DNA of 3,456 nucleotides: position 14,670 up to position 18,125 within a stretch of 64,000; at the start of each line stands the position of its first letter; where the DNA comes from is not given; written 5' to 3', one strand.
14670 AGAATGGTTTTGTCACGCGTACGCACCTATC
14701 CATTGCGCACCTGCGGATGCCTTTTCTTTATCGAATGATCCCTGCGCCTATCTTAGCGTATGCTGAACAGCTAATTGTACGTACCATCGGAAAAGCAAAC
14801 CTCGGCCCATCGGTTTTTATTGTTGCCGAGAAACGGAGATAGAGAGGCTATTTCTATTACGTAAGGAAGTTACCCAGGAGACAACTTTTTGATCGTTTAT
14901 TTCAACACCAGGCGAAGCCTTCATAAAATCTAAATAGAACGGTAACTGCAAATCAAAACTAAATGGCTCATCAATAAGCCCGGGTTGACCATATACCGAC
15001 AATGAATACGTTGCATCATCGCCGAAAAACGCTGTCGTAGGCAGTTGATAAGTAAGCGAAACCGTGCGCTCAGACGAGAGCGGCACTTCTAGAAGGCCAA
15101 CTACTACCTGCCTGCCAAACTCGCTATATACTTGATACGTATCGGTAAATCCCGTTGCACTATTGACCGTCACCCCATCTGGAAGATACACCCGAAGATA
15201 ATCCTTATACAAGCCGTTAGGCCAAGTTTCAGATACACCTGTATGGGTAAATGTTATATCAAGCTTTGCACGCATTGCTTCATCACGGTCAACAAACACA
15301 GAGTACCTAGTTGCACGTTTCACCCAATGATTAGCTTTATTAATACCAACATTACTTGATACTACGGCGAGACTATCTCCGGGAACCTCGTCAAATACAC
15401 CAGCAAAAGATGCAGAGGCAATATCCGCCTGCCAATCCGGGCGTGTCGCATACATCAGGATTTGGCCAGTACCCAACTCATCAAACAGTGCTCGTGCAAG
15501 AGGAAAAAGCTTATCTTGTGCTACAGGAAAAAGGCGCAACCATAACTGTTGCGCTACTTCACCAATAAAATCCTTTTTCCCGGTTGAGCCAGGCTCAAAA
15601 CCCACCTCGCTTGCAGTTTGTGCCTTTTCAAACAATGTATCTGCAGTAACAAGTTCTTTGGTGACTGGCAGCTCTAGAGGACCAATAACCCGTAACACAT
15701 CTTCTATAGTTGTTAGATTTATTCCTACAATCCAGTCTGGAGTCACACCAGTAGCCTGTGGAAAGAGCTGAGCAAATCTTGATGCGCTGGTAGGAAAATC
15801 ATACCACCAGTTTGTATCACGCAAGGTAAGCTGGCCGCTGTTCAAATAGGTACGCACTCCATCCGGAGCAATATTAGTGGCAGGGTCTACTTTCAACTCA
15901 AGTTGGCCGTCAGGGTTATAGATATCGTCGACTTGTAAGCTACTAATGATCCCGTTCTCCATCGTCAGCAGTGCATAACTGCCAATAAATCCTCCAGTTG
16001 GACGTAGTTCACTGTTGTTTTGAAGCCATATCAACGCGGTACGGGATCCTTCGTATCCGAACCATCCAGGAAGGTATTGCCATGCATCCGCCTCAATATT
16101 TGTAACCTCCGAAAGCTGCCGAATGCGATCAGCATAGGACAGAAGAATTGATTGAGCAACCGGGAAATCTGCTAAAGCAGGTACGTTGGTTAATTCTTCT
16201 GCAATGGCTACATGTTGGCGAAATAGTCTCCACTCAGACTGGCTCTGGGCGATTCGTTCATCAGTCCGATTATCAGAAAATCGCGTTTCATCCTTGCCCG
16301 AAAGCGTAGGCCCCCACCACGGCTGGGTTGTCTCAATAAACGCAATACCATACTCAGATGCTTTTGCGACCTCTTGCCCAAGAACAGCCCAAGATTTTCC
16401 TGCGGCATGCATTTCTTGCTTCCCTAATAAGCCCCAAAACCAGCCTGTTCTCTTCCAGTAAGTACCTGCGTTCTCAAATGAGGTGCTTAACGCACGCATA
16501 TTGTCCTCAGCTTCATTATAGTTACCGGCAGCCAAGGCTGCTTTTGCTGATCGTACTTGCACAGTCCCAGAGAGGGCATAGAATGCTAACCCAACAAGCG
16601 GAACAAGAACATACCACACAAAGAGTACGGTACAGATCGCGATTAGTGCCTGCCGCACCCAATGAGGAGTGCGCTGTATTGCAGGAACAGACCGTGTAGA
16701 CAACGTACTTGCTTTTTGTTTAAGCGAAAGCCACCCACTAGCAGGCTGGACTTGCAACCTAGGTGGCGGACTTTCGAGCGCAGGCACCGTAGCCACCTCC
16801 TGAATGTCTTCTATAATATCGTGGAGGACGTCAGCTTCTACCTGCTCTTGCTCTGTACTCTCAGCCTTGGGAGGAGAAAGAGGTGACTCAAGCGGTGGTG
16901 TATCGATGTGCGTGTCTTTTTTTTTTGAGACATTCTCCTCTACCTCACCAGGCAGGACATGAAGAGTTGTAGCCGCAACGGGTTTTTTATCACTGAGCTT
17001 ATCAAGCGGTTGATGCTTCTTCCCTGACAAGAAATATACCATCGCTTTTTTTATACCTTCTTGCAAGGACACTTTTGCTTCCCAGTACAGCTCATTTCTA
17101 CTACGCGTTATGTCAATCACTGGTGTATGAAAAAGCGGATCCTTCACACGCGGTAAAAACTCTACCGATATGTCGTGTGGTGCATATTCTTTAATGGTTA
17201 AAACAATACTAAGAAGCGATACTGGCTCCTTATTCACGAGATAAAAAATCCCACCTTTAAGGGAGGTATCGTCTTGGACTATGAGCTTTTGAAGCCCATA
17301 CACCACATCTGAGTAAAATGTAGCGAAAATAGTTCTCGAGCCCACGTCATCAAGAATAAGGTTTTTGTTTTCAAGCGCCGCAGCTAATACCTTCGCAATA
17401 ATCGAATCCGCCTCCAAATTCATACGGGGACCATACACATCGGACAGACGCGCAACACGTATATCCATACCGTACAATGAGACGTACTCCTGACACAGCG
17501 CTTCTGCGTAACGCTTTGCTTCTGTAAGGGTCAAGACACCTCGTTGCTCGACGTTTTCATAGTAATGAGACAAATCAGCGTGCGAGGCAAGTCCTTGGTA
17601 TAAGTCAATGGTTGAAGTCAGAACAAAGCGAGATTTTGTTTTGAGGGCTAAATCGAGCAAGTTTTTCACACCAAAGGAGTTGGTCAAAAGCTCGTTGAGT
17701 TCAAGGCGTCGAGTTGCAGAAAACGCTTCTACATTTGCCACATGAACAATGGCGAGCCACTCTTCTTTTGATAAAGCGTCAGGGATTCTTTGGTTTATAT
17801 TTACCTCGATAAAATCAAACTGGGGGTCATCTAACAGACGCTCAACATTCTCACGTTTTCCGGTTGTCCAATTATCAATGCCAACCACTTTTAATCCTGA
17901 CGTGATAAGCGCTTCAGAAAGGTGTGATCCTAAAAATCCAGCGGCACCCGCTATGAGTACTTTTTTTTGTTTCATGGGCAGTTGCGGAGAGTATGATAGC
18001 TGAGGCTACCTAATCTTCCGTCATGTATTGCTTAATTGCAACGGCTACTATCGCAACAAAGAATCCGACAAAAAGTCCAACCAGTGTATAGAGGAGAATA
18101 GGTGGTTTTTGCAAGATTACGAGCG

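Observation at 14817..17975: Fusion of a cytoplasmic NAD-dependent sugar epimerase/dehydratase to a transmembrane extracytoplasmic DUF4012-like domain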

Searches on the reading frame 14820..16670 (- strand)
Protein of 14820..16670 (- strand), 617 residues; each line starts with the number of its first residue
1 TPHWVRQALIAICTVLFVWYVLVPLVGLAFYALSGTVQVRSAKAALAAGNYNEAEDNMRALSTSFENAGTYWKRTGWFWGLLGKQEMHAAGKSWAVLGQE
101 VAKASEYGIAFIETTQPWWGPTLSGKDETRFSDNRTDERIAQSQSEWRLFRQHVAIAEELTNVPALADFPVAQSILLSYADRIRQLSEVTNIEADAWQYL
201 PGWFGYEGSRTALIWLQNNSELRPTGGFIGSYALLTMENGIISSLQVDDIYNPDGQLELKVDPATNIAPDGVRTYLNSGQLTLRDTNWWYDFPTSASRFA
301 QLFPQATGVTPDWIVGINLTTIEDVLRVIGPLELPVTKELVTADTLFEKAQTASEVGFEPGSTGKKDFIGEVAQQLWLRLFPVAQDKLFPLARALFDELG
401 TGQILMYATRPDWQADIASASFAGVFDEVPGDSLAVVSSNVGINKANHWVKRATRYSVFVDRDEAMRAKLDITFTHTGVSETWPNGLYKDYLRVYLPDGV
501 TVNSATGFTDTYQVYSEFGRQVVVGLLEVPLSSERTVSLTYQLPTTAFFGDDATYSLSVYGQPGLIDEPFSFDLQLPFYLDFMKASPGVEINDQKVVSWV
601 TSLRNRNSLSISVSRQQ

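Call 11: search_solved_structures(query=window:14820-16664:-, max_evalue=1)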
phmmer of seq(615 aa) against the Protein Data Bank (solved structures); distinct sequences matched with E-value up to 1: 0.

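Call 26: find_homologous_proteins(query=window:14820-16568:-, max_evalue=0.00001)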
Query window:14820-16568:- (583 aa): 140 proteins with E <= 0.00001 among 8000 candidates; the best 120 are listed.
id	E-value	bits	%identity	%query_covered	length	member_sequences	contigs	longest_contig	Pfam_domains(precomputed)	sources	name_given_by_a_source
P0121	3.7e-106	374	48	64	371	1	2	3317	PF13196.12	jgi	jgi:hypothetical protein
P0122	3.1e-90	321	38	83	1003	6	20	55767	PF16363.12,PF13196.12,PF01370.28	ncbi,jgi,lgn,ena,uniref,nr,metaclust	ncbi:DUF4012 domain-containing protein [bacterium]|uniref:NAD-dependent epimerase/dehydratase domain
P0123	4.8e-90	321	39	78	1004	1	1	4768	PF04321.24,PF16363.12,PF01073.26,PF07993.19,PF13196.12,PF01370.28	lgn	-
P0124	3.0e-89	318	41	66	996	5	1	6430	PF16363.12,PF13196.12,PF01370.28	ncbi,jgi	-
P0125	1.8e-87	312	37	78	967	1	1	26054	PF13196.12,PF01370.28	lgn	-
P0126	1.5e-71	260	35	65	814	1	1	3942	PF13196.12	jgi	-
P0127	3.9e-68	248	37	67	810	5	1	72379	PF13196.12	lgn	-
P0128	2.9e-65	239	36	67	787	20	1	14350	PF13196.12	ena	-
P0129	4.0e-62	229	36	71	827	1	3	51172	PF13196.12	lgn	-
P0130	1.4e-61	227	37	65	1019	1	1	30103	PF13196.12,PF01370.28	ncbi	-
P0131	3.5e-61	226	35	68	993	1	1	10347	PF13196.12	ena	-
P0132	1.4e-60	224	34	71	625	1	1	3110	PF13196.12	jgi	jgi:hypothetical protein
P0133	1.8e-59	220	35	62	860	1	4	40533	PF13196.12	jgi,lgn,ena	-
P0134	1.6e-58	217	32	73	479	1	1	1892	PF13196.12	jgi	jgi:hypothetical protein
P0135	8.4e-58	214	34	71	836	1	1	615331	PF13196.12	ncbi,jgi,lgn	-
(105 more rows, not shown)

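Call 27: predict_structure(alignment_id=A1)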
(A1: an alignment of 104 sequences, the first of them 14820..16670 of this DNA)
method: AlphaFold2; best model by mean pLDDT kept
length: 617 residues; sequences in the alignment: 104
mean_pLDDT: 94.0   pTM: 0.92
mean pLDDT of the five models: 94.0, 93.4, 93.3, 93.1, 92.6
residues with pLDDT >= 90: 535; 70-90: 67; 50-70: 15; < 50: 0
segments of 3 or more residues with pLDDT < 50: none
pLDDT, mean of each block of 10 residues (from residue 1): 87 95 96 97 94 98 98 95 94 95 98 96 88 95 98 96 84 87 93 96 97 96 96 96 95 96 94 94 97 98 98 97 97 94 93 67 69 93 89 95 97 96 93 98 88 98 96 97 90 98 97 97 98 98 95 95 96 97 93 97 94 91
secondary structure, 60 per line:
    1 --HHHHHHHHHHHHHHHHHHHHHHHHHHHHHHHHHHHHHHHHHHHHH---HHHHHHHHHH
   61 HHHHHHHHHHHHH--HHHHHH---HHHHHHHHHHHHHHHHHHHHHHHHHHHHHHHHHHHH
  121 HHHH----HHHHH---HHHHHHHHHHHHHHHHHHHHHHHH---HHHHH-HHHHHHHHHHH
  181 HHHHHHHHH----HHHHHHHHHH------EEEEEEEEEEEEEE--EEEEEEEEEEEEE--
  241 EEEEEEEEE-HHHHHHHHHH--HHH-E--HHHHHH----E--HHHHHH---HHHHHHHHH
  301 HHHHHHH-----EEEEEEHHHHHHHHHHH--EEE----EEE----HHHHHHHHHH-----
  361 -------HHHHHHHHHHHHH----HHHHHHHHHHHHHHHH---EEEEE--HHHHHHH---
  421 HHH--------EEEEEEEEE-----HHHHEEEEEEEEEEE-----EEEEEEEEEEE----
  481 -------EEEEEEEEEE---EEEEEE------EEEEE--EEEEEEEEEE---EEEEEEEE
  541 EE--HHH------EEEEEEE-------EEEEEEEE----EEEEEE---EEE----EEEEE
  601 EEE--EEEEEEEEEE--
elements in order: H3-47 H51-73 H76-81 H85-124 H129-133 H137-160 H164-168 H170-189 H194-203 E210-223 E226-238 E241-249 H251-260 H270-275 H283-288 H292-307 E313-318 H319-329 E332-334 E339-341 H346-355 H368-380 H385-400 E404-408 H411-417 E432-440 H446-449 E450-460 E466-476 E488-497 E501-506 E513-517 E520-529 E533-542 E554-560 E568-575 E580-585 E589-591 E596-603 E606-615

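Call 30: fold_search(model_id=the predicted structure, library=pdb)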
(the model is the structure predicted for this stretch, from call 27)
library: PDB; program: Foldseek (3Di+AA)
matches with E <= 10: 735; with E <= 0.001: 39
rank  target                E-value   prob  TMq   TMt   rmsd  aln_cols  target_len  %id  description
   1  4g2a                  3.1e-05  1.00  0.21  0.37   6.8       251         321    7  Crystal structure of a putative nutrient binding protein (lpg2210) from Legionella pneumophila subsp. pneumophila str. P (released 2012-08-29)
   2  8cgp_B                6.4e-05  1.00  0.16  0.12   7.7       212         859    8  Insulin regulated aminopeptidase (IRAP) in complex with an allosteric aryl sulfonamide inhibitor (released 2024-01-31)
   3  5lg6_B                9.1e-05  1.00  0.15  0.11  11.7       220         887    9  Structure of the deglycosylated porcine aminopeptidase N ectodomain (released 2017-04-12)
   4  6mgq_A                1.0e-04  1.00  0.15  0.11   9.8       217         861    8  ERAP1 in the open conformation bound to 10mer phosphinic inhibitor DG014 (released 2019-12-18)
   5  5lg6_A                1.3e-04  1.00  0.15  0.11  11.7       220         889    9  Structure of the deglycosylated porcine aminopeptidase N ectodomain (released 2017-04-12)
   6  6s7t_E                1.6e-04  1.00  0.19  0.25   6.8       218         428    9  Cryo-EM structure of human oligosaccharyltransferase complex OST-B (released 2019-12-18)
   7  9gke                  1.9e-04  1.00  0.17  0.13   7.9       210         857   10  ERAP1 in complex with 1-[2-(2-oxo-5-phenyl-2,3-dihydro-1,3-benzothiazol-3-yl)acetamido]cyclohexane-1-carboxylic acid (released 2025-01-22)
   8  4nz8_A                1.9e-04  1.00  0.15  0.11   9.7       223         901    8  Crystal structure of porcine aminopeptidase-N complexed with cleaved poly-alanine (released 2013-12-25)
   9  8jkt_B                2.1e-04  1.00  0.15  0.11  11.9       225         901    9  Crystal structure of feline aminopeptidase N ectodomain (released 2024-06-05)
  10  4naq_A                2.1e-04  1.00  0.15  0.11  11.7       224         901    9  Crystal structure of porcine aminopeptidase-N complexed with poly-alanine (released 2013-12-04)
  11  5lds_A                2.4e-04  1.00  0.15  0.11  11.6       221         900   10  Structure of the porcine aminopeptidase N ectodomain (released 2017-04-05)
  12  9daz_A                2.6e-04  1.00  0.16  0.12  11.3       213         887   10  Molecular basis of pathogenicity of the recently emerged FCoV-23 coronavirus. Complex of fAPN with FCoV-23 RBD (released 2025-07-09)
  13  9cao_B                2.8e-04  1.00  0.16  0.11   8.4       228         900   10  Aminopeptidase N open state (released 2025-08-06)
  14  6u7e_A                2.8e-04  1.00  0.15  0.11  11.3       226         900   11  HCoV-229E RBD Class III in complex with human APN (released 2019-11-13)
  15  7vpp_C                3.1e-04  1.00  0.17  0.12   8.2       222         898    9  Structures of a deltacoronavirus spike protein bound to porcine and human receptors indicate the risk of virus adaptat (released 2022-03-16)
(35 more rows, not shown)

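Call 32: search_protein_families(library=pfam, proteins=[window:14820-16670:-], max_evalue=10)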
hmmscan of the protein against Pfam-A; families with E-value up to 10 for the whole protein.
window:14820-16670:- (617 aa): 1 family
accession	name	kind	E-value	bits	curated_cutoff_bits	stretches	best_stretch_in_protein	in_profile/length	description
PF13196.11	DUF4012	-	1.1e-24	88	28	1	207-347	1-136/144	Protein of unknown function (DUF4012)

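Call 60: find_related_loci(query=A1, collection=genome_contigs, flank=7000)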
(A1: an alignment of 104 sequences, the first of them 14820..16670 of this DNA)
Query A1 (617 aa) in genome_contigs; peptide patterns used: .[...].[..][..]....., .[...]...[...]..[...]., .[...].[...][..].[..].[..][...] (x = any residue, [..] = any of these).
600 stretches matched a pattern (row limit reached: there are more); 11 encode a relative of the query (tblastn E <= 1e-3); 11 distinct loci.
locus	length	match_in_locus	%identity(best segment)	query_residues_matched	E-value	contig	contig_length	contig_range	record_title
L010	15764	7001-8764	30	11-592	1e-71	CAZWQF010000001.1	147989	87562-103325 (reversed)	MAG TPA_asm: uncultured Candidatus Saccharibacteria bacterium isolate SRP286056_co1_672 genome assembly, contig: NODE_71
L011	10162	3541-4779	31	200-587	1e-54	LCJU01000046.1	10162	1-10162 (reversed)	MAG: candidate division WWE3 bacterium GW2011_GWC2_44_9 UW82_C0046, whole genome shotgun sequence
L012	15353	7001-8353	28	151-574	3e-41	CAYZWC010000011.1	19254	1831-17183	MAG TPA_asm: uncultured Gammaproteobacteria bacterium isolate SRP141376_co1_229 genome assembly, contig: NODE_5995_lengt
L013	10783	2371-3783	28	153-577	3e-40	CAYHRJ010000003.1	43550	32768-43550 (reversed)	MAG TPA_asm: uncultured Gammaproteobacteria bacterium isolate ERP119705_co14_53 genome assembly, contig: NODE_519_length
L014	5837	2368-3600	27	95-506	2e-38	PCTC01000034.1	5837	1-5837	MAG: Candidatus Roizmanbacteria bacterium CG22_combo_CG10-13_8_21_14_all_34_12 CG22_scaffold_9828_c, whole genome shotgu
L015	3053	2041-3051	28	8-350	6e-38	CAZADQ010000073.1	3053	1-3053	MAG TPA_asm: uncultured Candidatus Saccharibacteria bacterium isolate SRP192927_co10_439 genome assembly, contig: NODE_3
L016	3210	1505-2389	31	213-506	1e-36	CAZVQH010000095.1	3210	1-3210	MAG TPA_asm: uncultured Gammaproteobacteria bacterium isolate binchicken_co269_157 genome assembly, contig: NODE_31984_l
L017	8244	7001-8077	31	209-571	3e-34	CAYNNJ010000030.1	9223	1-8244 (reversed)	MAG TPA_asm: uncultured Bdellovibrionales bacterium isolate SRP189682_co2_170 genome assembly, contig: NODE_14495_length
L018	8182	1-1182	26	220-604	5e-28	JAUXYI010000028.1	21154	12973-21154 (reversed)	MAG: Thermodesulfovibrionia bacterium isolate C18_concoct.bin.153 C18_k141_462259, whole genome shotgun sequence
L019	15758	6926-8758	25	28-587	1e-36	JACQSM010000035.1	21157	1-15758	MAG: Candidatus Uhrbacteria bacterium isolate NC_groundwater_1385_Ag_S-0.2um_61_26 S_p2_S4_coassembly_k141_1245320, whol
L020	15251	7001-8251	30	169-577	2e-51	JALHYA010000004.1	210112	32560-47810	MAG: Patescibacteria group bacterium isolate PFL142 seq_379968, whole genome shotgun sequence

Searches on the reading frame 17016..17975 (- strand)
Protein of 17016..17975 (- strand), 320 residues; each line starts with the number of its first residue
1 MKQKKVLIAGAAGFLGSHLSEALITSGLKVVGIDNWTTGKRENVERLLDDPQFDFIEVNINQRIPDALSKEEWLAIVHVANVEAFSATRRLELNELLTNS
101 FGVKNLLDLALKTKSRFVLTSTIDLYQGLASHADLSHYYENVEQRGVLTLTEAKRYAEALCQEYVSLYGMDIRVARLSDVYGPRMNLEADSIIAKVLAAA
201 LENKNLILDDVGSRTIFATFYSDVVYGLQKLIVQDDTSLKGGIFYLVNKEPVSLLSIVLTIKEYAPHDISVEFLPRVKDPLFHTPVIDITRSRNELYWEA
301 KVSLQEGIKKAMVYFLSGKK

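Call 10: search_solved_structures(query=window:17016-17975:-, show_alignments=2)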
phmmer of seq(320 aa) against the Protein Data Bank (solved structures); distinct sequences matched with E-value up to 0.001: 65 (the best 60 are shown).
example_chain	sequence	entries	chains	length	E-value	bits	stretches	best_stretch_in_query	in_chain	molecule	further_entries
4gll_A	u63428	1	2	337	5.3e-38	134.6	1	3-316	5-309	UDP-glucuronic acid decarboxylase 1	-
2b69_A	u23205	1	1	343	5.7e-38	134.5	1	3-316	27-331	UDP-glucuronate decarboxylase 1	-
4m55_A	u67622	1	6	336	2.6e-37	132.3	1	3-316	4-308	UDP-glucuronic acid decarboxylase 1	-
4lk3_A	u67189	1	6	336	3.7e-37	131.8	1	3-316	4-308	UDP-glucuronic acid decarboxylase 1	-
4zrm_A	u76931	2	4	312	3.4e-18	69.6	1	5-316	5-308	UDP-glucose 4-epimerase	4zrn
6zl6_A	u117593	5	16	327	7.8e-17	65.1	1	5-313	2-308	Epimerase domain-containing protein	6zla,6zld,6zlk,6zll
6zlj_A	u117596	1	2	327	7.9e-17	65.1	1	5-313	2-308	Epimerase domain-containing protein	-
7ys8_A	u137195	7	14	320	3.9e-16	62.8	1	5-315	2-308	UDP-glucose 4-epimerase | UDP-glucose 4-epimerase along with EC 5.1.3.2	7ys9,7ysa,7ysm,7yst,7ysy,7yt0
8rdi_A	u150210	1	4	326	7.1e-13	52.1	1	5-235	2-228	SDR family NAD(P)-dependent oxidoreductase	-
8rdg_A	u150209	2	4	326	9.7e-13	51.7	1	5-235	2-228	SDR family NAD(P)-dependent oxidoreductase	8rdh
2q1w_A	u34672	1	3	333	1.3e-12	51.2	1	3-184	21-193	Putative nucleotide sugar epimerase/ dehydratase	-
5u4q_A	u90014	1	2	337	6.9e-12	48.9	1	5-231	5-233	dTDP-glucose 4,6-dehydratase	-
3ru7_A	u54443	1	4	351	3e-11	46.8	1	4-316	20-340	WbgU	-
3ru9_A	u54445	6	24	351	3.3e-11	46.7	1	4-316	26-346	WbgU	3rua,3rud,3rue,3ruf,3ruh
3lu1_A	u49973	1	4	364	3.7e-11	46.5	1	4-316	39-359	WbgU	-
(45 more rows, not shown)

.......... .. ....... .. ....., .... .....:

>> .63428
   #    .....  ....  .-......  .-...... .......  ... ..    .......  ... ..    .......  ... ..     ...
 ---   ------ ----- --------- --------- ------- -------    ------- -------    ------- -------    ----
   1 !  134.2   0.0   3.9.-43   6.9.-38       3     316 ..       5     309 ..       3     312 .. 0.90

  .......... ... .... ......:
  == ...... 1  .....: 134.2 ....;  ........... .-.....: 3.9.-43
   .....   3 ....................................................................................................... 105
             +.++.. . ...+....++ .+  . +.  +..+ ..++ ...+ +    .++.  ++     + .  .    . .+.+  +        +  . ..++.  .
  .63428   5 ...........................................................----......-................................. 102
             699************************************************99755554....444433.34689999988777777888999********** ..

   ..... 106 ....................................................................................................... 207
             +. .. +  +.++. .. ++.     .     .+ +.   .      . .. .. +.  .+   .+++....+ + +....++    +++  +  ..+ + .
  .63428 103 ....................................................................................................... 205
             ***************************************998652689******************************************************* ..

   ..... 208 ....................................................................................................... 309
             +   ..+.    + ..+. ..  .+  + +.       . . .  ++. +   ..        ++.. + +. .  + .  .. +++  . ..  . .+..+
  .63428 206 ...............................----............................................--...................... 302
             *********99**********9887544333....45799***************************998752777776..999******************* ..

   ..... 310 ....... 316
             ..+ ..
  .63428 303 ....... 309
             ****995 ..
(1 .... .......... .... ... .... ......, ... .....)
